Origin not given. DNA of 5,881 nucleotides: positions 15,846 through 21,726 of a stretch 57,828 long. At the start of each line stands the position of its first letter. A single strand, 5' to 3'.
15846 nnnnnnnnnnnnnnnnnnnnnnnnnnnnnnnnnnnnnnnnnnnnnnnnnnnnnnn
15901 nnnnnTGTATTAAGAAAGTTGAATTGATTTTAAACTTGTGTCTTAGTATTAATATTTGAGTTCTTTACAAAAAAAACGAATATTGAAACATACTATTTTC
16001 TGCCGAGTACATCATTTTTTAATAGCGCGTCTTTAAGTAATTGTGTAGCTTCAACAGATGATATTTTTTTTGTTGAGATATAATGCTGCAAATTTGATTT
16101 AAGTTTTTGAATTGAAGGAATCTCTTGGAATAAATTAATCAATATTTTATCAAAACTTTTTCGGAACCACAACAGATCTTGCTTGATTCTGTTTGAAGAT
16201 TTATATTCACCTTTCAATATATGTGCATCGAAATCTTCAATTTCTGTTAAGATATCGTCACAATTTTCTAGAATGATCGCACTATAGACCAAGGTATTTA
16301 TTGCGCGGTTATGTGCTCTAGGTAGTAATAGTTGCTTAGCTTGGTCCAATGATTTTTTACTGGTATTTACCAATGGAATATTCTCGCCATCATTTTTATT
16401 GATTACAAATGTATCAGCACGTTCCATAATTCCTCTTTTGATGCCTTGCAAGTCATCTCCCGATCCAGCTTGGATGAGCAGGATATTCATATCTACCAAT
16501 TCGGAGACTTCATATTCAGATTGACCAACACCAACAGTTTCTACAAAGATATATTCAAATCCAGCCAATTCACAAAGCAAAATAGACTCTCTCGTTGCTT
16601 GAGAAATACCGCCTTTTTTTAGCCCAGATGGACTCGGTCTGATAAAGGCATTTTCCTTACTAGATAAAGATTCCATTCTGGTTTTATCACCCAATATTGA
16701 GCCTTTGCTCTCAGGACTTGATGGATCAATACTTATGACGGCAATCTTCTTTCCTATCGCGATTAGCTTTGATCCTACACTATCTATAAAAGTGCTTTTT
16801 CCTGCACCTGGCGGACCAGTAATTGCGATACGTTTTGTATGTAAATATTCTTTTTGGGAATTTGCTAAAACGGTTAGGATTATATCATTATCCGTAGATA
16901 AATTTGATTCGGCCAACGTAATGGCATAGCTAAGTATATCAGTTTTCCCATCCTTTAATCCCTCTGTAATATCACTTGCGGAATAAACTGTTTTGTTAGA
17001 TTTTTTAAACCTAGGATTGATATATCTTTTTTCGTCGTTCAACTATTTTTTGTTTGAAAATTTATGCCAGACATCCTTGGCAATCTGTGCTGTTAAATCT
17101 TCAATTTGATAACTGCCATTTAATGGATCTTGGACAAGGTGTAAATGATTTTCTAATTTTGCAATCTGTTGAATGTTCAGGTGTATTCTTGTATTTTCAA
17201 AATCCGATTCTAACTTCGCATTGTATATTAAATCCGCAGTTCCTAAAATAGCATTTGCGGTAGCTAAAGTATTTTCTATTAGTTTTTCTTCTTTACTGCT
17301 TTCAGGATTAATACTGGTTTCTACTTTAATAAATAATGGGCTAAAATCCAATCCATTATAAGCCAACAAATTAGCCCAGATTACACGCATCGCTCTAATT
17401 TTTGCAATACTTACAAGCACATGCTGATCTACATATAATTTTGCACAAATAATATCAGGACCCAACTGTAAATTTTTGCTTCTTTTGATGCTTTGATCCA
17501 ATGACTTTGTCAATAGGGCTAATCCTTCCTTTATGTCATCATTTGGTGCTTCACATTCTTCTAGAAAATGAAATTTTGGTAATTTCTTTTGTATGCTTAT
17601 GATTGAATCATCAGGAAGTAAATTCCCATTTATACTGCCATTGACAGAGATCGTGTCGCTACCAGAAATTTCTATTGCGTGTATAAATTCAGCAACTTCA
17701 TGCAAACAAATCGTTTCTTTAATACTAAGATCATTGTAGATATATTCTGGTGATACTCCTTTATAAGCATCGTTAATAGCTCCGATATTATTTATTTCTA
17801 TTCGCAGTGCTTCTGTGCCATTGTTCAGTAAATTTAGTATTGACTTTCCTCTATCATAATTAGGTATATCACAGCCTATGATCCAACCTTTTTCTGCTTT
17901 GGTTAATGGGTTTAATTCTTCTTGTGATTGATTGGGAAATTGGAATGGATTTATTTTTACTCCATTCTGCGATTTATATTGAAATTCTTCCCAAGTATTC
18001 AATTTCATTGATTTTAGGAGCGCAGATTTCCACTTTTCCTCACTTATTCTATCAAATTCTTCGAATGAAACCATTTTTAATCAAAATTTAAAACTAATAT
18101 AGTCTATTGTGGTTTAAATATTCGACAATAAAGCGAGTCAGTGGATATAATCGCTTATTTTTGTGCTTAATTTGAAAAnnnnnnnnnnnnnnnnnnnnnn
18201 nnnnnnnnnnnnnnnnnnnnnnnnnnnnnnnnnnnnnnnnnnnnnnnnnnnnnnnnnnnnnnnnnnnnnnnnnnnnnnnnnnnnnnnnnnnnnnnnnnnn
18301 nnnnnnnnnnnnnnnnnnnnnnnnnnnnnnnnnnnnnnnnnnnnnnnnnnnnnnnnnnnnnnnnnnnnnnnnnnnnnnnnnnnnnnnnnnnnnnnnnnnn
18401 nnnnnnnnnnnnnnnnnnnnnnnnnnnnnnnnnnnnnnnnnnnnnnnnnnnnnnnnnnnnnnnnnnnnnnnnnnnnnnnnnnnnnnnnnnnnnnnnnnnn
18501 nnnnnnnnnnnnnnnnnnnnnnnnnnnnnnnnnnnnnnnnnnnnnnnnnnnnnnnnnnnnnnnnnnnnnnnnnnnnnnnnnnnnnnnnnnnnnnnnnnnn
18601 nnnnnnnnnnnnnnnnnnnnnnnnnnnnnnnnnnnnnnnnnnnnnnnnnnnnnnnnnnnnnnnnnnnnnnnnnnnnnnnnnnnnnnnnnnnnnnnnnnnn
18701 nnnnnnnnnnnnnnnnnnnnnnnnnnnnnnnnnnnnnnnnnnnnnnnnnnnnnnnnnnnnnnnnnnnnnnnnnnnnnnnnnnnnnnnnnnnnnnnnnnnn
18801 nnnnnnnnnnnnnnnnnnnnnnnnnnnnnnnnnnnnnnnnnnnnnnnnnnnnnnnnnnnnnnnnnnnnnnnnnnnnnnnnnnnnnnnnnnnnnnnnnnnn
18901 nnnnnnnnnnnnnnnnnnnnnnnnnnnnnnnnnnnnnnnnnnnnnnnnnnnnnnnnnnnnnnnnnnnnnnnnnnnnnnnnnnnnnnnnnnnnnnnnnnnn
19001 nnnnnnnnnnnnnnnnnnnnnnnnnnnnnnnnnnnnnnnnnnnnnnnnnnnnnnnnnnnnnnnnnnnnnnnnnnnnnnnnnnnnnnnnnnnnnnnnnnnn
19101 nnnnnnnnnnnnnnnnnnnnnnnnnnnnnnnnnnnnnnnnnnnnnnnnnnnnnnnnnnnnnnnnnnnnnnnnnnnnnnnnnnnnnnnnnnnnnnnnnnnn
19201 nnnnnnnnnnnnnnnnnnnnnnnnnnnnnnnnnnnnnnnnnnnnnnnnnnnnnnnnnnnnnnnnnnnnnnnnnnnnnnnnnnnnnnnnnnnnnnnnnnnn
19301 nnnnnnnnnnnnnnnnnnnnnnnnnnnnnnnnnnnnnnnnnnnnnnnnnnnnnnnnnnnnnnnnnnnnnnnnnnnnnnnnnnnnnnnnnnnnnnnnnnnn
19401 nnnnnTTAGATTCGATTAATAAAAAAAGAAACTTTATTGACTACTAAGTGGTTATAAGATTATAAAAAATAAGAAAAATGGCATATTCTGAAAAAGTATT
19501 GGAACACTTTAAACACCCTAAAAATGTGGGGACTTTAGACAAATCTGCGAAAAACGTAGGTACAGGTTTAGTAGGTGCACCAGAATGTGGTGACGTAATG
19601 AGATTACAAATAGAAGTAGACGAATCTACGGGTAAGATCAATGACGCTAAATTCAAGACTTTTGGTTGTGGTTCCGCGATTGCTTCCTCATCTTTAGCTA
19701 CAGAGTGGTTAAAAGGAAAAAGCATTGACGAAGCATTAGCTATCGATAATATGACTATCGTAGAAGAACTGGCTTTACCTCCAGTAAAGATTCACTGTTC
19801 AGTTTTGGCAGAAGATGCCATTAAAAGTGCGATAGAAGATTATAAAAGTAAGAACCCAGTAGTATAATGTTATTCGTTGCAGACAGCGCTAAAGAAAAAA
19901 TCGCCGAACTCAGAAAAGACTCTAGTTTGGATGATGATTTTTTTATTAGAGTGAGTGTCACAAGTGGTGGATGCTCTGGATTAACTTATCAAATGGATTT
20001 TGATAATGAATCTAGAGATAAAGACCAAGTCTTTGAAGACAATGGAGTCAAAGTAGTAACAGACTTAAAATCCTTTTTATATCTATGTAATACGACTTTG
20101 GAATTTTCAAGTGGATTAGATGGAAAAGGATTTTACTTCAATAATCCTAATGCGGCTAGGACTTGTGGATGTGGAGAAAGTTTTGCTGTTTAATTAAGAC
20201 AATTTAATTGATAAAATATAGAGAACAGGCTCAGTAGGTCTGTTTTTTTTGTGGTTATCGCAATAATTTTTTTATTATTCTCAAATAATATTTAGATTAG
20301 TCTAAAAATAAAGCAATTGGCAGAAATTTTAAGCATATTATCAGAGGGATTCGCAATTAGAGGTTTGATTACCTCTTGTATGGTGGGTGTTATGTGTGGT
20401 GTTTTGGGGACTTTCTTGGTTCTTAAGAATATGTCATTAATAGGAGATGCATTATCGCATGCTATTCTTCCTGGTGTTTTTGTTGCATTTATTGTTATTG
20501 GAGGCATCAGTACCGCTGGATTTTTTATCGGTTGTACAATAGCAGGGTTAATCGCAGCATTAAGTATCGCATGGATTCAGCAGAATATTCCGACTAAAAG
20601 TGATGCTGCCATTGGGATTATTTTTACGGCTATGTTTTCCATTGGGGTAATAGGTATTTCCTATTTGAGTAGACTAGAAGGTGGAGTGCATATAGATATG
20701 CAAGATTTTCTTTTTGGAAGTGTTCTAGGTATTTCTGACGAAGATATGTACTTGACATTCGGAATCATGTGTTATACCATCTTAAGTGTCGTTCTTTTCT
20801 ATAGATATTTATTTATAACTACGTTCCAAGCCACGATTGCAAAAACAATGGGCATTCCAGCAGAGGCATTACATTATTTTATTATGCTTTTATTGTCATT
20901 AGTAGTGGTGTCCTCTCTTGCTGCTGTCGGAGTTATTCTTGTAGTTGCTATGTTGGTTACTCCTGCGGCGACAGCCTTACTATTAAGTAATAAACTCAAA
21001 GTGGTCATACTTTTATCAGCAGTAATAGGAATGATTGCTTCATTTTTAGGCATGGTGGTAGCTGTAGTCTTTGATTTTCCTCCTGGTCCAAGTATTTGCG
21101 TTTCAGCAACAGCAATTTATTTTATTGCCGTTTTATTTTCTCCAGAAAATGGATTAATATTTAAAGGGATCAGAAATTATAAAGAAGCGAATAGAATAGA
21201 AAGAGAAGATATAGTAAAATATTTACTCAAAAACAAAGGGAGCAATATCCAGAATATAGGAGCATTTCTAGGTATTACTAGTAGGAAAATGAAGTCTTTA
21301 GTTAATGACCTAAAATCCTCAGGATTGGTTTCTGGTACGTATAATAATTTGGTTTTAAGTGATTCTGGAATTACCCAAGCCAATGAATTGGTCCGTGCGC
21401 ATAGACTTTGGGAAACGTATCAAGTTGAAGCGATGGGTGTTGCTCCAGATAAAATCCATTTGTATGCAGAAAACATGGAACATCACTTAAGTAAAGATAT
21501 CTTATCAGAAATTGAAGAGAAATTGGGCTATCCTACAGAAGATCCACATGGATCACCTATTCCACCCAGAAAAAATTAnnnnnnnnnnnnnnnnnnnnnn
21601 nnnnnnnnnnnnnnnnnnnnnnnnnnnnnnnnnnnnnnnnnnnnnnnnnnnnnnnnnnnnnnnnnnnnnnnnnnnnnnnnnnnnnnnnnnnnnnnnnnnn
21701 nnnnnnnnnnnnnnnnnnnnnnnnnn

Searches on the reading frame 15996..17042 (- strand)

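Call 79: search_protein_families(library=pfam, proteins=[window:15996-17042:-], max_evalue=0.0001)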
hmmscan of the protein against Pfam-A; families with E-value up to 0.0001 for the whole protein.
window:15996-17042:- (349 aa): 2 families
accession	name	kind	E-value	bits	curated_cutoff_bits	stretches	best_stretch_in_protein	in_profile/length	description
PF03308.22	MeaB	-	1.1e-73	248.1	23.1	1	37-304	1-267/273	Methylmalonyl Co-A mutase-associated GTPase MeaB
PF02492.25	cobW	-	7.2e-07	29.4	20.7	1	72-219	3-155/180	CobW/HypB/UreG, nucleotide-binding domain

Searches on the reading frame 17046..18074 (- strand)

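Call 79: search_protein_families(library=pfam, proteins=[window:17046-18074:-], max_evalue=0.0001)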
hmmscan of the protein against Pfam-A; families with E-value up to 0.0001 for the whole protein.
window:17046-18074:- (343 aa): 1 family
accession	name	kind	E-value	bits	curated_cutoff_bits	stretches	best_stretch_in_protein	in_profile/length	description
PF01642.28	MM_CoA_mutase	-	1.6e-16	60.4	22.1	1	215-340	253-389/512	Methylmalonyl-CoA mutase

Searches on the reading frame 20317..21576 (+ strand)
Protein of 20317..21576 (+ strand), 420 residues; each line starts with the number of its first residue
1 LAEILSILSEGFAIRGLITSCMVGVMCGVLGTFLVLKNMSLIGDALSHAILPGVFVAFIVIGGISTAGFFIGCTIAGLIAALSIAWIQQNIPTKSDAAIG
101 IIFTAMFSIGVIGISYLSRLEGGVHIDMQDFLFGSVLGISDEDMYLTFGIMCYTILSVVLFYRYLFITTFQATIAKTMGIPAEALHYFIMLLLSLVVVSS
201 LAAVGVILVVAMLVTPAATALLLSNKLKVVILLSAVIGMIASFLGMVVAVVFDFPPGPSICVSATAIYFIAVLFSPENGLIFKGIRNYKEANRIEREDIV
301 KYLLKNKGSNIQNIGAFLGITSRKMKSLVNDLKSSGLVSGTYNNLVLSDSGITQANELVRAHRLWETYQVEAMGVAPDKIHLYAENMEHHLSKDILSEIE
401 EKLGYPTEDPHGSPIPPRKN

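Call 80: search_protein_families(library=pfam, proteins=[window:20317-21576:+], max_evalue=0.0001)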
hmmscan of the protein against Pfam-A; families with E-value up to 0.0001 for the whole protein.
window:20317-21576:+ (420 aa): 3 families
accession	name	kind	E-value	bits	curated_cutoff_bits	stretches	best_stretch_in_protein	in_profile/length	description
PF00950.22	ABC-3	-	7.5e-65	219.4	20.1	1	12-274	4-257/258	ABC 3 transport family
PF02742.21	Fe_dep_repr_C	-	1.2e-22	80.1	27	1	349-416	2-69/70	Iron dependent repressor, metal binding and dimerisation domain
PF01032.23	FecCD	-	4.4e-10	39.5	26.5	1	53-272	86-308/311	FecCD transport family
